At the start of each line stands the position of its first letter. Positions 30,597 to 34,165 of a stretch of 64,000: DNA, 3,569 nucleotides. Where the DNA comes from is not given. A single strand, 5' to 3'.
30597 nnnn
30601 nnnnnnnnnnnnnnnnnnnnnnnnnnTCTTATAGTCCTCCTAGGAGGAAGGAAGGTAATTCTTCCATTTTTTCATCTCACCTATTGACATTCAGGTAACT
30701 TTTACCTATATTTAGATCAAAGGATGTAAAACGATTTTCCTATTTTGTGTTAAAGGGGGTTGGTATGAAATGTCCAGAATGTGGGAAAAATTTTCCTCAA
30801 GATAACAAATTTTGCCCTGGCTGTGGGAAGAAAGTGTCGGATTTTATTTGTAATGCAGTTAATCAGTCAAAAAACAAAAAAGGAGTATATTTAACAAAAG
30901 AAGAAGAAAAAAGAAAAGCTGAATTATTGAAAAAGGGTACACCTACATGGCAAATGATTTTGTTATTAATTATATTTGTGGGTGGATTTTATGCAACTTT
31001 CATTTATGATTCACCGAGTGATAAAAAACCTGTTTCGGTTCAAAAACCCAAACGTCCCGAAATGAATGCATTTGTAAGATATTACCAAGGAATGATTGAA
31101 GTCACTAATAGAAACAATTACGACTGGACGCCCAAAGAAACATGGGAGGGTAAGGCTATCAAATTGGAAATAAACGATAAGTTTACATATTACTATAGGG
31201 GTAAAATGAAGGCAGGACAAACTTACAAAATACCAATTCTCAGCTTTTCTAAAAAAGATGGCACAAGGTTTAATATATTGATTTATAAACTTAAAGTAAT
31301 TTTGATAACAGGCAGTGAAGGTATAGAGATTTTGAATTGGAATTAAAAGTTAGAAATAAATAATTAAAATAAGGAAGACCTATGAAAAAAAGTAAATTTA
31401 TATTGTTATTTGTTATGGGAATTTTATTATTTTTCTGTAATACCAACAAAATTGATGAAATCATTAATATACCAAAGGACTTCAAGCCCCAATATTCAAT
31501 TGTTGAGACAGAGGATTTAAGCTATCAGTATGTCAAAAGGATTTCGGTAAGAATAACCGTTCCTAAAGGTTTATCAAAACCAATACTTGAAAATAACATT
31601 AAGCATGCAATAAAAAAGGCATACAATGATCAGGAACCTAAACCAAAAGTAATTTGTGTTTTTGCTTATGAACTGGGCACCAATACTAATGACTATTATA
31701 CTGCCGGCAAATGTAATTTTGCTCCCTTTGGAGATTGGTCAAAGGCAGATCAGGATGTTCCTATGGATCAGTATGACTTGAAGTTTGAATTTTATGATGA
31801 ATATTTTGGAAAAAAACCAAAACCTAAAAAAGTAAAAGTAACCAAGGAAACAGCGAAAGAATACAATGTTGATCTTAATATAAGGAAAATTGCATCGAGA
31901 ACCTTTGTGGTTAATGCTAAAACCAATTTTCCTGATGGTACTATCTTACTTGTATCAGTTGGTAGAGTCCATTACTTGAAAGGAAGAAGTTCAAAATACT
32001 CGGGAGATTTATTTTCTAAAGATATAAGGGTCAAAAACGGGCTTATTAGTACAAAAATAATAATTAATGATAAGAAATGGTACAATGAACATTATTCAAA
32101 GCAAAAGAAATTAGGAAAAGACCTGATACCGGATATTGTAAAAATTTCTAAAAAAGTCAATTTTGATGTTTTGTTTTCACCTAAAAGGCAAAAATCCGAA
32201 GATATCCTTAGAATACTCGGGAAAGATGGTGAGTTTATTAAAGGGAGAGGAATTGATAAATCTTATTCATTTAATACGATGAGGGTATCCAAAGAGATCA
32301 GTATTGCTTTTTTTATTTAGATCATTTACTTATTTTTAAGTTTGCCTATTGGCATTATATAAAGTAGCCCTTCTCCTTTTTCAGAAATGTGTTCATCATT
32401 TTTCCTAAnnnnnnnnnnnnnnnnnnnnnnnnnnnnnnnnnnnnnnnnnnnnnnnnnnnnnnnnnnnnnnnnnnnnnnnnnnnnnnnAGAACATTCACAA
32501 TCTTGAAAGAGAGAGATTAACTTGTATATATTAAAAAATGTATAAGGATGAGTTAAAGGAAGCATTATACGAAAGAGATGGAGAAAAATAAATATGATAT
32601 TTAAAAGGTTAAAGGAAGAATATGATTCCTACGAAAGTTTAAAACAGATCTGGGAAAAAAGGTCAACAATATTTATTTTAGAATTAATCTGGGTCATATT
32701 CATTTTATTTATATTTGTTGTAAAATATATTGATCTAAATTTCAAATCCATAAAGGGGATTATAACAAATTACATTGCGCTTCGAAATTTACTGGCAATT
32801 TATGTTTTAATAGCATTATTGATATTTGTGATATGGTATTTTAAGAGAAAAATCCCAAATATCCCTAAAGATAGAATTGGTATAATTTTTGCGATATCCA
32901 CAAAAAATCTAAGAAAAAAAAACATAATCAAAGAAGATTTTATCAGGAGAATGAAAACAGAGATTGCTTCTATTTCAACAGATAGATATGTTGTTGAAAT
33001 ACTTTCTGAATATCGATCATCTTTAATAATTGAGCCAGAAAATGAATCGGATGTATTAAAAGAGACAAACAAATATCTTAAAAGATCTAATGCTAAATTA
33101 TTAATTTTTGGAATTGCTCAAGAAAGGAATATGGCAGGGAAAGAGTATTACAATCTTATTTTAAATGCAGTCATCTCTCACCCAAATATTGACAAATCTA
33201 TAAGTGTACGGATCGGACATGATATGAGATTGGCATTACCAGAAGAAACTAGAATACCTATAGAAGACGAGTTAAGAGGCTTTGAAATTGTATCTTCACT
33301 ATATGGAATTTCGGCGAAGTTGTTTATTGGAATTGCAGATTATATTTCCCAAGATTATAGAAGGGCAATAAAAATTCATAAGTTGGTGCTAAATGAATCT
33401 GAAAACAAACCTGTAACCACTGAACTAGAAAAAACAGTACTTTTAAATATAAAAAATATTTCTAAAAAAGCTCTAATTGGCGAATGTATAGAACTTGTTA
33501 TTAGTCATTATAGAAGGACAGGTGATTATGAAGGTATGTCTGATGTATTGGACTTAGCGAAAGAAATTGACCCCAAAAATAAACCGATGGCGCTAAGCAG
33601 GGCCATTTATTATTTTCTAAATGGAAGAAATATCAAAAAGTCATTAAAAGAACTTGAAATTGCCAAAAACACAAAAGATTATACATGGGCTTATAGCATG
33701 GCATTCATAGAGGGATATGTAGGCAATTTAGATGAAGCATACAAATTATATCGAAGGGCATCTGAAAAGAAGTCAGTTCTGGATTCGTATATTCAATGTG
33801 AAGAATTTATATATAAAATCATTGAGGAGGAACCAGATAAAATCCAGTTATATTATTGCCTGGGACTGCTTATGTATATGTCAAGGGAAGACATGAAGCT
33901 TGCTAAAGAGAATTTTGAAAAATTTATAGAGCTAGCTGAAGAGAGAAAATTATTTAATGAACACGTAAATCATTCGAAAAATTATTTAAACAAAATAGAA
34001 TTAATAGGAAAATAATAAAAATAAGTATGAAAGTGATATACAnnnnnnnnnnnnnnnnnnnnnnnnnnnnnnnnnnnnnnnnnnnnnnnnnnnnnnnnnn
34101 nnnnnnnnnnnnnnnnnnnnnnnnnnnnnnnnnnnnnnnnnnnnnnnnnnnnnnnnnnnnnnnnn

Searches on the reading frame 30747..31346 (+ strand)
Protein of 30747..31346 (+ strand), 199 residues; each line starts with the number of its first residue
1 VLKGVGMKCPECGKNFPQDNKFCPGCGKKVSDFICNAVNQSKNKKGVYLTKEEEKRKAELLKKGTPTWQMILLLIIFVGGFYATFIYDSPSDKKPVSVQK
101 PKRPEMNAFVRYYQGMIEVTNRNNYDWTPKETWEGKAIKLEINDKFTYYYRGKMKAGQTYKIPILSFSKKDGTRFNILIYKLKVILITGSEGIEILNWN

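Call 7: search_protein_families(library=padloc, proteins=[window:30747-31346:+], max_evalue=0.01)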
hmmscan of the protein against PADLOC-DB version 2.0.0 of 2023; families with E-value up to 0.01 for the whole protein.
window:30747-31346:+ (199 aa): 0 families

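Call 57: search_protein_families(library=pfam, proteins=[window:30747-31346:+], max_evalue=0.001)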
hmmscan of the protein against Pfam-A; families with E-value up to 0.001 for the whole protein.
window:30747-31346:+ (199 aa): 4 families
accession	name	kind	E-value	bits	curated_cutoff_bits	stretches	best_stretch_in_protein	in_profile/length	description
PF12773.13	DZR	-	0.00011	22.7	27.3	1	9-35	1-27/45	Double zinc ribbon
PF13240.11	Zn_Ribbon_1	-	0.00011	22.3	25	1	8-30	1-23/23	zinc-ribbon domain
PF24460.1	DUF7575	-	0.00039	20.1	28.5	1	6-30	3-27/28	Domain of unknown function (DUF7575)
PF13248.11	Zn_ribbon_3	-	0.00051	19.9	27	1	8-29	4-25/26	zinc-ribbon domain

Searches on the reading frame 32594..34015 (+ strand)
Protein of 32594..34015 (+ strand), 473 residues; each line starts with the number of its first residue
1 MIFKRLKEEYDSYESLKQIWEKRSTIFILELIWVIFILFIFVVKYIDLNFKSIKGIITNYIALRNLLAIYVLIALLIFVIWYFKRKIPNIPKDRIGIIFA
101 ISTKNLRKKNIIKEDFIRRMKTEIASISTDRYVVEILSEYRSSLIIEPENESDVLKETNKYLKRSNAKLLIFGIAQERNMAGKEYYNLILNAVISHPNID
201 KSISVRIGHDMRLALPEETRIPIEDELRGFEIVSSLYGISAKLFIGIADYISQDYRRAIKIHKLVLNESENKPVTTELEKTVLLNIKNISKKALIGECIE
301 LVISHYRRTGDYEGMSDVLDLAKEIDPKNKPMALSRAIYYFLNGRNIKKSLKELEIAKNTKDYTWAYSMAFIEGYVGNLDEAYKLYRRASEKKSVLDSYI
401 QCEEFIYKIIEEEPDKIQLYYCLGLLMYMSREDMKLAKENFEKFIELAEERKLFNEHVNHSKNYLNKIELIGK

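Call 4: search_protein_families(library=pfam, proteins=[window:32594-34015:+], max_evalue=0.1)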
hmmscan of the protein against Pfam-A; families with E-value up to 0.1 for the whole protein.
window:32594-34015:+ (473 aa): 6 families
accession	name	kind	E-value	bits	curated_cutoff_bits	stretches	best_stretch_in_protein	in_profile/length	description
PF13181.12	TPR_8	-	0.00043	20.7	25.7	0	419-450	3-33/34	Tetratricopeptide repeat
PF19592.4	DUF6097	-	0.0071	17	27.5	1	25-84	66-129/152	Family of unknown function (DUF6097)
PF13424.12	TPR_12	-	0.0088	16.6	30.1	0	366-391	5-31/77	Tetratricopeptide repeat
PF13176.12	TPR_7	-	0.01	16.3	27.9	0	376-389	12-25/36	Tetratricopeptide repeat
PF13414.12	TPR_11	-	0.011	15.8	26.8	0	413-429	24-40/42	TPR repeat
PF13428.12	TPR_14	-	0.023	15.8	23.5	0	304-332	9-37/44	Tetratricopeptide repeat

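Call 5: search_protein_families(library=ncbifam, proteins=[window:32594-34015:+], max_evalue=0.1)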
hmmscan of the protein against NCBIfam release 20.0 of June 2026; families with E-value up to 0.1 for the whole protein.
window:32594-34015:+ (473 aa): 4 families
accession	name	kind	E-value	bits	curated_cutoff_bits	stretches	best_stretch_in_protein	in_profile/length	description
NF040959.1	MamA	equivalog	3e-05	23.6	200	0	398-453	120-175/204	magnetosome protein MamA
NF005164.0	PRK06638.1-4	equivalog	0.00016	21.1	154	1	33-86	64-118/211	NADH-quinone oxidoreductase subunit J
TIGR02521.1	type_IV_pilW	equivalog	0.0023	17.5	154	0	342-390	42-92/234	type IV pilus biogenesis/stability protein PilW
TIGR00756.2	PPR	repeat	0.099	12.8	20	0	377-397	14-34/35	pentatricopeptide repeat protein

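Call 7: search_protein_families(library=padloc, proteins=[window:32594-34015:+], max_evalue=0.01)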
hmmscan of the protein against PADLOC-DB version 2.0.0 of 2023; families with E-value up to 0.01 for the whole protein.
window:32594-34015:+ (473 aa): 0 families
